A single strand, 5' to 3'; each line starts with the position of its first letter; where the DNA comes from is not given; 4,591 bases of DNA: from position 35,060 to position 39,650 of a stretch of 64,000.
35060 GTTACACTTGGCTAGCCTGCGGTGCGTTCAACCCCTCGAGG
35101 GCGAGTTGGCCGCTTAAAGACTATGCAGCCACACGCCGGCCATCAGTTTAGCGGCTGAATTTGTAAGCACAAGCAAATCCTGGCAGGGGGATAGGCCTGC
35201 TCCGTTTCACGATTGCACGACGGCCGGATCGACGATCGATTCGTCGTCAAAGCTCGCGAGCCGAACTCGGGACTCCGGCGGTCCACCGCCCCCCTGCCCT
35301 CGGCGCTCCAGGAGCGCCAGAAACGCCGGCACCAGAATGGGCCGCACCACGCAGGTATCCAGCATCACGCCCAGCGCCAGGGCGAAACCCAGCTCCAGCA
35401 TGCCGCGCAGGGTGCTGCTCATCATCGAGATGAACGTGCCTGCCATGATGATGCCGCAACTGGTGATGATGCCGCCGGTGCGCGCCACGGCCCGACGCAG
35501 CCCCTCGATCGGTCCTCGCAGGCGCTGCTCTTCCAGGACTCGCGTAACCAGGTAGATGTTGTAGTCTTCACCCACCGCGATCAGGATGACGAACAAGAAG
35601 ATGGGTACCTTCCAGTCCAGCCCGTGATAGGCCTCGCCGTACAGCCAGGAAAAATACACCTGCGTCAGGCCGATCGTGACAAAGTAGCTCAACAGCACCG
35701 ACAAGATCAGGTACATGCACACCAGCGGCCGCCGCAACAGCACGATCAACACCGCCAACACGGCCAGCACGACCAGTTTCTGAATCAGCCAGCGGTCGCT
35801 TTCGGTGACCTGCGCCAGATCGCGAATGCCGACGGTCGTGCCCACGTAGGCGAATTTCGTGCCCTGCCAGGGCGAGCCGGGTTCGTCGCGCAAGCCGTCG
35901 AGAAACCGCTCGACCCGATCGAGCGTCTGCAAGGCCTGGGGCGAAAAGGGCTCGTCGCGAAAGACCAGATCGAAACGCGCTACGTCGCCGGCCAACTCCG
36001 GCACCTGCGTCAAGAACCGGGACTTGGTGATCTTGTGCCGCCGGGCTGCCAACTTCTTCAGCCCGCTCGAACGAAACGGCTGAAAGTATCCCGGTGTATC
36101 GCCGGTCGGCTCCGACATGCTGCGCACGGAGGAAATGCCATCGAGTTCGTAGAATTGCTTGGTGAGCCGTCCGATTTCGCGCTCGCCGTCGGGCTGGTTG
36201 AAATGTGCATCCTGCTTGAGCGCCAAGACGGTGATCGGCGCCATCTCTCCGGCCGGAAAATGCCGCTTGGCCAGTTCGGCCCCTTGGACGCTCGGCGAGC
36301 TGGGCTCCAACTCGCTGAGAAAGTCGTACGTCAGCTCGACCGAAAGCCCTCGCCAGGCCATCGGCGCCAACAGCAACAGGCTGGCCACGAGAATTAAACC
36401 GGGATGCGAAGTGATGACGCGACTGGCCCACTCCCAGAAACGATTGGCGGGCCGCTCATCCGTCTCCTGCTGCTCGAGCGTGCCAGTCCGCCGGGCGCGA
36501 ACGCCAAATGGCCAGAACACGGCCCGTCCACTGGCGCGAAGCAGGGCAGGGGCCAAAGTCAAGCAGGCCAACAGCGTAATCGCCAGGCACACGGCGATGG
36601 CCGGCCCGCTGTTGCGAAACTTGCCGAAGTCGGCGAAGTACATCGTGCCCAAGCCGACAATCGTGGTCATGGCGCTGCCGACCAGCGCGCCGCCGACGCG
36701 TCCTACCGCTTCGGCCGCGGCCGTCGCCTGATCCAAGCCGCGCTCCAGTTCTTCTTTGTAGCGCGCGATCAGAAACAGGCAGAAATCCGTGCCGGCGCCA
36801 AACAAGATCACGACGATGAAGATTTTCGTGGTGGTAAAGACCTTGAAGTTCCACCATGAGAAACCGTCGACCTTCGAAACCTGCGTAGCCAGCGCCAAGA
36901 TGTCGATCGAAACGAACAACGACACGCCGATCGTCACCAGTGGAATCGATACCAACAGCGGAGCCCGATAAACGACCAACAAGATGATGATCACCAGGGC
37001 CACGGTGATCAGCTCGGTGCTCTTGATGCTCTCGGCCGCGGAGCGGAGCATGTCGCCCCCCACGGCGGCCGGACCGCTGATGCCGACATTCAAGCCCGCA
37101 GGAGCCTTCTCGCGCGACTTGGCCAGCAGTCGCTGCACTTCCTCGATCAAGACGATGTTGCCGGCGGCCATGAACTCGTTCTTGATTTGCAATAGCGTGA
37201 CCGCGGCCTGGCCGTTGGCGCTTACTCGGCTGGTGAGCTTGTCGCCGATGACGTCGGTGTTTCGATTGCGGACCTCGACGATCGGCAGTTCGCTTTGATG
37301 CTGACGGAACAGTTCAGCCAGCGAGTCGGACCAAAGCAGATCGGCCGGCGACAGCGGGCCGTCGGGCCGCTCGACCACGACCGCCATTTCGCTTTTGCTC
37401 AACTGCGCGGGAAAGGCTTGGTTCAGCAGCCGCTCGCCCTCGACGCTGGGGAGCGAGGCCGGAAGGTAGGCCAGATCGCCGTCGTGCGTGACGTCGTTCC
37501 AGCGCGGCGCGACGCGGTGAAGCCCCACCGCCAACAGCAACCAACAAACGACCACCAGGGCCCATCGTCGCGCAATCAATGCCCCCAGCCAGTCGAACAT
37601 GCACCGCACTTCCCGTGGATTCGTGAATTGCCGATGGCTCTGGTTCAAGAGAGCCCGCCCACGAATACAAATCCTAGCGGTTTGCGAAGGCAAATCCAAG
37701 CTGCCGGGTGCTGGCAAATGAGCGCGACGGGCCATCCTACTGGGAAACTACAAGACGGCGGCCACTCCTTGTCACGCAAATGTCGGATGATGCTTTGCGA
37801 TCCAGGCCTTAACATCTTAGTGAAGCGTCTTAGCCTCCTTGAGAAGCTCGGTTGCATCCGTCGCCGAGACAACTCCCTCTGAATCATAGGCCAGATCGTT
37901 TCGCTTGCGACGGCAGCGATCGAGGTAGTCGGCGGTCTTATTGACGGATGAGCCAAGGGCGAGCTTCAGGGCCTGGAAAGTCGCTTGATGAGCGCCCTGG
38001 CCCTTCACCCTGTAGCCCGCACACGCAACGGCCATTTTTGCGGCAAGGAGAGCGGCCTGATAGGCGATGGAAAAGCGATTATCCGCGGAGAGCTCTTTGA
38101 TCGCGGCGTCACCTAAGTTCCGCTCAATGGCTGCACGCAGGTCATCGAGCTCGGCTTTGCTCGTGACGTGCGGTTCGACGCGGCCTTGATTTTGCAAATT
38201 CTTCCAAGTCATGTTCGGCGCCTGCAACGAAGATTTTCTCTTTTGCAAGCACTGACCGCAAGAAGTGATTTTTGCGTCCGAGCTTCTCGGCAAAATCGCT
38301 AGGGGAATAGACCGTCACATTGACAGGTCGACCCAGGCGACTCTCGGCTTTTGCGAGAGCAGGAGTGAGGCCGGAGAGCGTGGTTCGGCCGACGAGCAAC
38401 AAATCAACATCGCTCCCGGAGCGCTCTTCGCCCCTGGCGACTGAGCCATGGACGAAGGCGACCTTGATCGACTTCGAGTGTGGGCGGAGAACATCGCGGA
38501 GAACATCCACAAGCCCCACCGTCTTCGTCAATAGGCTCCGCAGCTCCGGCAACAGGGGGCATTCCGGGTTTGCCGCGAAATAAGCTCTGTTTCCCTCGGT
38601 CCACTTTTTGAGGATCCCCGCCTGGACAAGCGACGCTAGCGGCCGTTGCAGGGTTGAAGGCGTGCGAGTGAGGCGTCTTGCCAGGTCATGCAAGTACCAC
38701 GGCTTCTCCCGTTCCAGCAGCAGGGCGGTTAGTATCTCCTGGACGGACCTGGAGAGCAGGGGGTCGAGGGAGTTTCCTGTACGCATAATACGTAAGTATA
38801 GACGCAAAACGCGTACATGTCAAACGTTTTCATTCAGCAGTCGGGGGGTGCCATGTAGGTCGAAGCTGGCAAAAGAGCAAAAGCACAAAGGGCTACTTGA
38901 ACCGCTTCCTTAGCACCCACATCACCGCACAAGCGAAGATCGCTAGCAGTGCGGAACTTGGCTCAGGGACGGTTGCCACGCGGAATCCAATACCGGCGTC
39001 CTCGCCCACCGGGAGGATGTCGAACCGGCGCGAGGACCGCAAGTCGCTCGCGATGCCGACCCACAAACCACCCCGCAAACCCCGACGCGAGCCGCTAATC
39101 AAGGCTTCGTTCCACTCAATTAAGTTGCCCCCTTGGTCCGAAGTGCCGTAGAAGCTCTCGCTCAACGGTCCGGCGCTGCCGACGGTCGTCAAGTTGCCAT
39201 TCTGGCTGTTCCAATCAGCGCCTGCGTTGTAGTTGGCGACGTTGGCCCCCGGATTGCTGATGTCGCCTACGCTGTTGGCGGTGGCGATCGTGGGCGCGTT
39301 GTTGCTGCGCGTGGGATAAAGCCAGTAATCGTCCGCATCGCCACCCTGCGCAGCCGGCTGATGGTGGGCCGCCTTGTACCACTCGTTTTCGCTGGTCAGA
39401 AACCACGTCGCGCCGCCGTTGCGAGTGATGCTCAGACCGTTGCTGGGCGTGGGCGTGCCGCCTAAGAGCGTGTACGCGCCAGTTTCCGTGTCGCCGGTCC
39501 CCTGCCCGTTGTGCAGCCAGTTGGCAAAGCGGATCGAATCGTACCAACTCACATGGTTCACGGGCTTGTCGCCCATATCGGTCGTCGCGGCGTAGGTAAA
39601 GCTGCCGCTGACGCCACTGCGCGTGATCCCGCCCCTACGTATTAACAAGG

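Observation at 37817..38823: wHTH-fused MNT plus HEPN-like pair with a near-consensus, apparently leaderless promoter and a His-less HEPN motif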

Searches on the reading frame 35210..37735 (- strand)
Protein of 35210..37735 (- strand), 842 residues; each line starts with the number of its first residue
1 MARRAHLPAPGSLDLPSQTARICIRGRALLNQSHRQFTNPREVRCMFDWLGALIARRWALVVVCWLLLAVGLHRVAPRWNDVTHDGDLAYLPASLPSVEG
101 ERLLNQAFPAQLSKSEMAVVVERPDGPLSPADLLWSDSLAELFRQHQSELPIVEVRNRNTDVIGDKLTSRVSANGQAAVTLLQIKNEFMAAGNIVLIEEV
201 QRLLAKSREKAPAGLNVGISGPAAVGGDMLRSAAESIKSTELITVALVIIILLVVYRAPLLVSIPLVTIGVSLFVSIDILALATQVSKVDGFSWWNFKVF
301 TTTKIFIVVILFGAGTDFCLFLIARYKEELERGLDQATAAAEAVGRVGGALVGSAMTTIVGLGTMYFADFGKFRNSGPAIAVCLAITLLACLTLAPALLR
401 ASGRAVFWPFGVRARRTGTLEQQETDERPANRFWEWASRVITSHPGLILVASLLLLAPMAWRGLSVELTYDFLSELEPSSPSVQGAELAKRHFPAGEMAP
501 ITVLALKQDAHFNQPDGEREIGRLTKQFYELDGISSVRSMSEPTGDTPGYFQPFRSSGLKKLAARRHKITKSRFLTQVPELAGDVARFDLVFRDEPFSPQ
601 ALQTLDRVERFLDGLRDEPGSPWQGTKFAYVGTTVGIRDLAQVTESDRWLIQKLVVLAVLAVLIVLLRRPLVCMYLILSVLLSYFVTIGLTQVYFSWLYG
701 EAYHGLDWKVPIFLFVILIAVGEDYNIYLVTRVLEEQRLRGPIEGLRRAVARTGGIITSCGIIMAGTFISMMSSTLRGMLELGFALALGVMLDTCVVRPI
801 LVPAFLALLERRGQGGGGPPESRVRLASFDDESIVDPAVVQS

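Call 56: search_protein_families(library=pfam, proteins=[window:35210-37735:-], max_evalue=0.00001)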
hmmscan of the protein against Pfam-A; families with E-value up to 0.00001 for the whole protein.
window:35210-37735:- (842 aa): 1 family
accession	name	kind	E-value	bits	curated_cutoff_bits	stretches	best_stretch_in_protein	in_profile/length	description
PF03176.21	MMPL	-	2.1e-101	339.6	20.5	2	90-446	2-331/333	MMPL family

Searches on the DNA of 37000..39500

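Call 71: search_rna_families(source=window, start=37000, end=39500, threshold=evalue, max_evalue=1)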
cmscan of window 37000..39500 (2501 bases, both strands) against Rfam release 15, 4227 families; matches with E-value up to 1: 0.
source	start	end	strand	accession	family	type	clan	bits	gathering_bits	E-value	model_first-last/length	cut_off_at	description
